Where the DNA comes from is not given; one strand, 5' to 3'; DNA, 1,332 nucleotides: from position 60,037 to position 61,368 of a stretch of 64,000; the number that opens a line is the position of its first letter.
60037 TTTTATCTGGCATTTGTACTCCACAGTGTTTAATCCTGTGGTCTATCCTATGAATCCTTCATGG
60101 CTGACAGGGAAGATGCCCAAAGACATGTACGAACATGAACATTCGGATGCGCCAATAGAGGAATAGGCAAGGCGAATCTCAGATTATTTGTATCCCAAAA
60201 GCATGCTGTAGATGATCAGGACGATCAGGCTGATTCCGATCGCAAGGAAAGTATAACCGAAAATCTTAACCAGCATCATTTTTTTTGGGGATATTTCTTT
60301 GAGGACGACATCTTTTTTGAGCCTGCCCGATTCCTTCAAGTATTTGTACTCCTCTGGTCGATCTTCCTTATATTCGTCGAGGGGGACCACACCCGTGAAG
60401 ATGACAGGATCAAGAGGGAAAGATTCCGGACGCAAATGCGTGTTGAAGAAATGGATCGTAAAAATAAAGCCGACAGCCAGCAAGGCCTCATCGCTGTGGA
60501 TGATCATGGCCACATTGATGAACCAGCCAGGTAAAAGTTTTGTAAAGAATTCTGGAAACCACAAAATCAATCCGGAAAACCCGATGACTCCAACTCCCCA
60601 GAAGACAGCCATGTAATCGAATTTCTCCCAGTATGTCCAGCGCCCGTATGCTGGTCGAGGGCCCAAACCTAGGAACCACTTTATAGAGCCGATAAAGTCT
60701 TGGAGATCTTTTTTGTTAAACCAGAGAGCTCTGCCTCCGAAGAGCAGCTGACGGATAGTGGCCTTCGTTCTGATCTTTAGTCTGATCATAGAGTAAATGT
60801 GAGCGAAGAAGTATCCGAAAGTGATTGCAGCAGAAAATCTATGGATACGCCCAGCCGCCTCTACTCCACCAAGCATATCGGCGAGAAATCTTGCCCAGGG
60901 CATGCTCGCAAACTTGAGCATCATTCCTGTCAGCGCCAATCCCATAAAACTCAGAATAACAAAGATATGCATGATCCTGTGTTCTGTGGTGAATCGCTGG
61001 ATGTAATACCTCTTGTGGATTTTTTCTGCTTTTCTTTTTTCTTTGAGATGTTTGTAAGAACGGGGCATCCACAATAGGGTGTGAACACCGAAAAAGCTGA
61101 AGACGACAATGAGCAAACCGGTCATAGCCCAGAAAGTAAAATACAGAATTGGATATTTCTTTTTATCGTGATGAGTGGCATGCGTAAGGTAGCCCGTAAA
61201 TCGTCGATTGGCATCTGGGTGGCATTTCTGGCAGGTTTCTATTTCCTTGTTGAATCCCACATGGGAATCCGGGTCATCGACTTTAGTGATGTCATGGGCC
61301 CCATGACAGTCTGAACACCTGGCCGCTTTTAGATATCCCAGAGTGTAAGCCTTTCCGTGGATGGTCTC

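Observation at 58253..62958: Convergent pair of giant multiheme cytochrome c / membrane cytochrome b fusions (11 and 19 hemes)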

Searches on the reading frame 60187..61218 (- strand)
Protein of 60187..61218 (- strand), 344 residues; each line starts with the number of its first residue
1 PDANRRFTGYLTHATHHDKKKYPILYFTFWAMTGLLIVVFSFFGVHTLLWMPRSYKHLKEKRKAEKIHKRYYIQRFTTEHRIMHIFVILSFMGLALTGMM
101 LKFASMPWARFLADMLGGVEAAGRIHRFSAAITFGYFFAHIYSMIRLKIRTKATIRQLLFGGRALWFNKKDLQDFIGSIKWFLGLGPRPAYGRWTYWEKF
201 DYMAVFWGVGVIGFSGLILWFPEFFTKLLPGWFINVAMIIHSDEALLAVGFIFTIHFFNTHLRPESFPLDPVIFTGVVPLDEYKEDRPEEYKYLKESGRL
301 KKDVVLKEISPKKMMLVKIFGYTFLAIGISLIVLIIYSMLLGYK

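Call 30: search_solved_structures(query=A2, max_evalue=1, show_alignments=4)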
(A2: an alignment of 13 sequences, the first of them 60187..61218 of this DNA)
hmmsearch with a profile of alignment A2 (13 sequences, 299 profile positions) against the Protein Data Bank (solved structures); distinct sequences matched with E-value up to 1: 2.
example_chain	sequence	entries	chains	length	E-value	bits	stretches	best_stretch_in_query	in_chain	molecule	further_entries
1kqf_C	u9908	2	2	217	4.7e-07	32.3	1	61-285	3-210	FORMATE DEHYDROGENASE, NITRATE-INDUCIBLE, CYTOCHROME B556(FDN) SUBUNIT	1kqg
1fsh_A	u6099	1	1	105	0.87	11.8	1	37-83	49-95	DISHEVELLED-1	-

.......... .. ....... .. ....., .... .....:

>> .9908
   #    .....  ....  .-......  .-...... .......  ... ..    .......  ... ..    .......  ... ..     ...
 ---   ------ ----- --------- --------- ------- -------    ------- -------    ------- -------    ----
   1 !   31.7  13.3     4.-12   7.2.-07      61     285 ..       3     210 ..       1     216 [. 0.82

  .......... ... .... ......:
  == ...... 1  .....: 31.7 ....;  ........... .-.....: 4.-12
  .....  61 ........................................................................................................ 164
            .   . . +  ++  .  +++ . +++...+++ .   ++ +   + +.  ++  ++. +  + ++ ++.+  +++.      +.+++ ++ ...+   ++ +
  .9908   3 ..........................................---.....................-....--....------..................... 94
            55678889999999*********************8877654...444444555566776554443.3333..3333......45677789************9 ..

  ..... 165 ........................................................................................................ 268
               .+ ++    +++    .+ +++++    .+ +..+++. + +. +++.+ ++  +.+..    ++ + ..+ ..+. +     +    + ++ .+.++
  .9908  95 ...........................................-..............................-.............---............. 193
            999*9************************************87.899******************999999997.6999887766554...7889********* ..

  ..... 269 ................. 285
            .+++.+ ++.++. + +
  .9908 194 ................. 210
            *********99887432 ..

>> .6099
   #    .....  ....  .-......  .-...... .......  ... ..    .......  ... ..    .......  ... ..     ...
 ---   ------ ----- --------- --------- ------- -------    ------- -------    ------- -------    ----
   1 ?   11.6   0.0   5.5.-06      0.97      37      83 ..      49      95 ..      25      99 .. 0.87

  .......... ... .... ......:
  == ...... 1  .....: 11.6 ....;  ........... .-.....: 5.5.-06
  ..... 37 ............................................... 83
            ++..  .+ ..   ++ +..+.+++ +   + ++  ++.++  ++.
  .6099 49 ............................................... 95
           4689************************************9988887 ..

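Call 38: search_protein_representatives(alignment_id=A2)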
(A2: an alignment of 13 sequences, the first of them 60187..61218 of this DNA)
Query: 13 sequences, 299 profile positions. Proteins with E-value up to 0.001 (for the whole library): 3414; up to 1e-10: 2278; up to 1e-30: 1049. The best 150 are listed.
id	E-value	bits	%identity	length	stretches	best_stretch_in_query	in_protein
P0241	1.7e-105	368.7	-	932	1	2-282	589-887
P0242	1.6e-103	362.2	-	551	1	1-294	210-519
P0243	5.8e-102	357.1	-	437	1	1-277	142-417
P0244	1.4e-101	355.8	-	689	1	3-284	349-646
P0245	3.4e-101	354.6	-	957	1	1-287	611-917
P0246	5.5e-101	353.9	-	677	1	1-283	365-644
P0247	2.4e-100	351.8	-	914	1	1-284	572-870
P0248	8.0e-98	343.5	-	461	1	1-275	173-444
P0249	2.6e-94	332.0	-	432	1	3-282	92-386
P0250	2.4e-93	328.8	-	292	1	79-295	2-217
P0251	1.2e-89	316.6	-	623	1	1-289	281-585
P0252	1.1e-88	313.6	-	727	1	3-289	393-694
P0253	1.7e-88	312.9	-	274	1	26-274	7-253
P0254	5.7e-88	311.2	-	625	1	2-278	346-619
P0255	1.1e-87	310.3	-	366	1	6-282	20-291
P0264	1.4e-81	290.2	-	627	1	1-283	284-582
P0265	3.7e-81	288.8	-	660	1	3-283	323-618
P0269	1.3e-80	287.1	-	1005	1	3-281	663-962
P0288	2.8e-76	272.8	-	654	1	2-282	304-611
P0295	1.7e-74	266.9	-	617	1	2-282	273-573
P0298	2.5e-74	266.4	-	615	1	1-282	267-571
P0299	3.4e-74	265.9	-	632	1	7-283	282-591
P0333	4.6e-71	255.7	-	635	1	1-294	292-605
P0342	1.6e-70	253.9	-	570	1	1-278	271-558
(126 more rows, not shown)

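Call 42: list_cluster_members(proteins=[P0251, P0264, P0265, P0288, P0295, P0298, P0299, P0333, P0342, P0269])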
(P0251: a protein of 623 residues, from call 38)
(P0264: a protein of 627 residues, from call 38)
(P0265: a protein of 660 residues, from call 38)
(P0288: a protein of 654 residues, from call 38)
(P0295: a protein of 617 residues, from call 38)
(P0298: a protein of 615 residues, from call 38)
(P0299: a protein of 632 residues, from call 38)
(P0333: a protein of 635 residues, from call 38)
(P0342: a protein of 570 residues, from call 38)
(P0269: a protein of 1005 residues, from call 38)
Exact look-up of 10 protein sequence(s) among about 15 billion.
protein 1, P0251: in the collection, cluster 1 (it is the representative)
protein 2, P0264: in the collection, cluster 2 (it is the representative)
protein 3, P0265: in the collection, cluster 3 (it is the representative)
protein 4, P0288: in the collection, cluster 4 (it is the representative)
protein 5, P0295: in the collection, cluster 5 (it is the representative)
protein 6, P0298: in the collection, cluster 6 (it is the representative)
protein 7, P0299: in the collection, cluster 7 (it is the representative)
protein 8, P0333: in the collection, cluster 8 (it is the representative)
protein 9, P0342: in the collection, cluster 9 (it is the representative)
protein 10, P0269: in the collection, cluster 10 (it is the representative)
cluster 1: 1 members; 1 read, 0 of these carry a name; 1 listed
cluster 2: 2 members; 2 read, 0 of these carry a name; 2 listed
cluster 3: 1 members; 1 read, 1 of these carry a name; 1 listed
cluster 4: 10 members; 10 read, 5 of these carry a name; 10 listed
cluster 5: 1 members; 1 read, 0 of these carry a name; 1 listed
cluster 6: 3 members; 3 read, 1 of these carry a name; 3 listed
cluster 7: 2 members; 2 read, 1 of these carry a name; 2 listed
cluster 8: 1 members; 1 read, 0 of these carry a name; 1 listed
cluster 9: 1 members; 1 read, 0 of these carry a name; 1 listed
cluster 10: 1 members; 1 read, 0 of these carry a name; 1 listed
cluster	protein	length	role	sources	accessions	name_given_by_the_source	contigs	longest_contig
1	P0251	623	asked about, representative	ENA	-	-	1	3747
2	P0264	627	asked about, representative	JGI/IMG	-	-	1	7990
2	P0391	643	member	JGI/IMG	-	-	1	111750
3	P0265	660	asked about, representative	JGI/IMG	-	cytochrome b subunit of formate dehydrogenase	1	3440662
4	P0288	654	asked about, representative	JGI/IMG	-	-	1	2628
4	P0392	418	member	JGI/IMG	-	cytochrome b subunit of formate dehydrogenase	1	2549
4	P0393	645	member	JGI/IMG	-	cytochrome b subunit of formate dehydrogenase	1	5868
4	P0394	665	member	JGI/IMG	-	cytochrome b subunit of formate dehydrogenase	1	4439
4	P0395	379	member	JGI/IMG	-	cytochrome b subunit of formate dehydrogenase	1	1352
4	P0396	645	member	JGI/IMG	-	cytochrome b subunit of formate dehydrogenase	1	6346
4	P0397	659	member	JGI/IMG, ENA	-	-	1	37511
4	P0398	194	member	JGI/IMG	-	-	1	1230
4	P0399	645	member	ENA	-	-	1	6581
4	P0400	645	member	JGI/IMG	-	-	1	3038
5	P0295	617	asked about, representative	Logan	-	-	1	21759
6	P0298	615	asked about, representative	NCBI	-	-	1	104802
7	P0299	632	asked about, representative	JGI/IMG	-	cytochrome b subunit of formate dehydrogenase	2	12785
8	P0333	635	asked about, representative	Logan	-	-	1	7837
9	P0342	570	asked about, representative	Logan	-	-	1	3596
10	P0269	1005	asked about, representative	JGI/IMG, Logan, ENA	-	-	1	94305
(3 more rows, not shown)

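Call 43: find_related_loci(query=A2, collection=genome_contigs, flank=10000)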
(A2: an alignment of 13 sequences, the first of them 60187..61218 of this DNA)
Query A2 (344 aa) in genome_contigs; peptide patterns used: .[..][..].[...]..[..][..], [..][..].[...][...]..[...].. (x = any residue, [..] = any of these).
600 stretches matched a pattern (row limit reached: there are more); 599 encode a relative of the query (tblastn E <= 1e-3); the best 80 are kept; 80 distinct loci.
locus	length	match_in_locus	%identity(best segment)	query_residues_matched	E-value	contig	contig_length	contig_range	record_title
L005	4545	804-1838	83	2-344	0e+0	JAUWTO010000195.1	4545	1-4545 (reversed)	MAG: Candidatus Aminicenantes bacterium isolate CSMAG_2582 CSMAG_2582_k127_8566789_length_4545_cov_179.2141, whole genom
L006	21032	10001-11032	81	2-344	0e+0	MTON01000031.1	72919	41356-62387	MAG: Candidatus Aminicenantes bacterium JdFR-78 JGI24020J35080_1000155, whole genome shotgun sequence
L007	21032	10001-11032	74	1-344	7e-173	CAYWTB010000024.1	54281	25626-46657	MAG TPA_asm: uncultured Caldithrix sp. isolate SRP214966_co4_526 genome assembly, contig: NODE_318_length_54281_cov_8.03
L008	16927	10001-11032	75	1-344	1e-172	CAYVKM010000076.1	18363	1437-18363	MAG TPA_asm: uncultured Calditrichaceae bacterium isolate SRP214966_co2_132 genome assembly, contig: NODE_4424_length_18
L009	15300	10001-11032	75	1-344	3e-169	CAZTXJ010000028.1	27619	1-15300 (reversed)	MAG TPA_asm: uncultured Calditrichaceae bacterium isolate binchicken_co163_344 genome assembly, contig: NODE_2439_length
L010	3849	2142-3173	72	1-344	2e-171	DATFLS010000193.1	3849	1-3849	MAG TPA_asm: bacterium isolate SMAG_U9204 k141_104519, whole genome shotgun sequence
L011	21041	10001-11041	68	1-344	2e-160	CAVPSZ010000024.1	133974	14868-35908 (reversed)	MAG: uncultured Bacteroidales bacterium isolate MFD00032.bin.2.138 genome assembly, contig: contig_3265, whole genome sh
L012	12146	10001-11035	68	2-344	2e-159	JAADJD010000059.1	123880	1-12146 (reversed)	MAG: Calditrichota bacterium isolate M_MetaBat.96 contig-127_635, whole genome shotgun sequence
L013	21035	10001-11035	68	1-344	6e-158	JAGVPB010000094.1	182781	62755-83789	MAG: Bacteroidales bacterium isolate DeMMO3_5 c_000000038761, whole genome shotgun sequence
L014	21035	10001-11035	67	1-344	1e-157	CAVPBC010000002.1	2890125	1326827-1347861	MAG: uncultured Bacteroidales bacterium isolate MFD00032.bin.1.232 genome assembly, contig: contig_25270, whole genome s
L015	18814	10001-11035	67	1-344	8e-159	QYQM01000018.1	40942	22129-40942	MAG: Porphyromonadaceae bacterium isolate PowLak16_MAG2 c_000000164560, whole genome shotgun sequence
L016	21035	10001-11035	66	2-344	2e-156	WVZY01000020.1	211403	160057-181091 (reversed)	MAG: Candidatus Latescibacterota bacterium isolate CS4-C107 C_merged_R1_(paired)_contig_1249, whole genome shotgun seque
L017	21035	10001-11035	65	1-344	5e-154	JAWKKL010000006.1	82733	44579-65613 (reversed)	MAG: Bacteroidales bacterium isolate ABC1.42 ABC1.42.fa-6, whole genome shotgun sequence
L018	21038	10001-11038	66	1-344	2e-152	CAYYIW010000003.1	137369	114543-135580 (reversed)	MAG TPA_asm: uncultured Rikenellaceae bacterium isolate binchicken_co94_293 genome assembly, contig: NODE_64_length_1373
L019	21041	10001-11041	61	2-344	2e-150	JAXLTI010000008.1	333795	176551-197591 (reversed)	MAG: bacterium isolate STL-ARS1 C1.278.fa-8, whole genome shotgun sequence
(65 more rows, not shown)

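Call 50: find_encoding_contigs(protein=P0298, flank=3000, max_places=2)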
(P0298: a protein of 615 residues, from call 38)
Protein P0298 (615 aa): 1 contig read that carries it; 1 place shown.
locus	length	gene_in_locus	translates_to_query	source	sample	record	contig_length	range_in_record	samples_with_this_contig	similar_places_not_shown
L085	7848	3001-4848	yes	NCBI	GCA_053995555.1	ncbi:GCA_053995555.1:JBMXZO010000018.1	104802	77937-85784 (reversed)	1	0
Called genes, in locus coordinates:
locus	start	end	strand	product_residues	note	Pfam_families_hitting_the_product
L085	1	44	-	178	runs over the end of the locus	PF00149:Metallophos, PF12850:Metallophos_2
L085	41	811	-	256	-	PF01869:BcrAD_BadFG, PF05378:Hydant_A_N (faint)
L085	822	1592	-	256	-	PF00378:ECH_1, PF16113:ECH_2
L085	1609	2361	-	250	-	PF00106:adh_short, PF08659:KR, PF13561:adh_short_C2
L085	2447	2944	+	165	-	PF03266:NTPase_1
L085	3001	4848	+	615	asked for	PF14522:Cytochrome_C7 (faint), PF14537:Cytochrom_c3_2 (faint), PF01292:Ni_hydr_CYTB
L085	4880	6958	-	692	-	PF03264:Cytochrom_NNT (faint), PF14522:Cytochrome_C7 (faint), PF14537:Cytochrom_c3_2 (faint), PF22113:Mtrc-MtrF_II-IV_dom (faint), PF02085:Cytochrom_CIII (weak)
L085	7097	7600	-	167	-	PF00226:DnaJ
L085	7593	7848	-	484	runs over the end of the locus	PF00012:HSP70, PF06723:MreB_Mbl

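Call 69: search_solved_structures(query=P0298, max_evalue=0.01, show_alignments=1)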
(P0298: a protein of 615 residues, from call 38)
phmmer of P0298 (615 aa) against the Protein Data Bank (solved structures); distinct sequences matched with E-value up to 0.01: 2.
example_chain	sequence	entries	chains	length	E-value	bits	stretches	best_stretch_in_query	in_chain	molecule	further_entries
6r2q_A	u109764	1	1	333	2.3e-05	26.4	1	72-240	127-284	Cystathionine beta-synthase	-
28pb_A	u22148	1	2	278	3.1e-05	25.9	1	38-165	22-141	Cytochrome c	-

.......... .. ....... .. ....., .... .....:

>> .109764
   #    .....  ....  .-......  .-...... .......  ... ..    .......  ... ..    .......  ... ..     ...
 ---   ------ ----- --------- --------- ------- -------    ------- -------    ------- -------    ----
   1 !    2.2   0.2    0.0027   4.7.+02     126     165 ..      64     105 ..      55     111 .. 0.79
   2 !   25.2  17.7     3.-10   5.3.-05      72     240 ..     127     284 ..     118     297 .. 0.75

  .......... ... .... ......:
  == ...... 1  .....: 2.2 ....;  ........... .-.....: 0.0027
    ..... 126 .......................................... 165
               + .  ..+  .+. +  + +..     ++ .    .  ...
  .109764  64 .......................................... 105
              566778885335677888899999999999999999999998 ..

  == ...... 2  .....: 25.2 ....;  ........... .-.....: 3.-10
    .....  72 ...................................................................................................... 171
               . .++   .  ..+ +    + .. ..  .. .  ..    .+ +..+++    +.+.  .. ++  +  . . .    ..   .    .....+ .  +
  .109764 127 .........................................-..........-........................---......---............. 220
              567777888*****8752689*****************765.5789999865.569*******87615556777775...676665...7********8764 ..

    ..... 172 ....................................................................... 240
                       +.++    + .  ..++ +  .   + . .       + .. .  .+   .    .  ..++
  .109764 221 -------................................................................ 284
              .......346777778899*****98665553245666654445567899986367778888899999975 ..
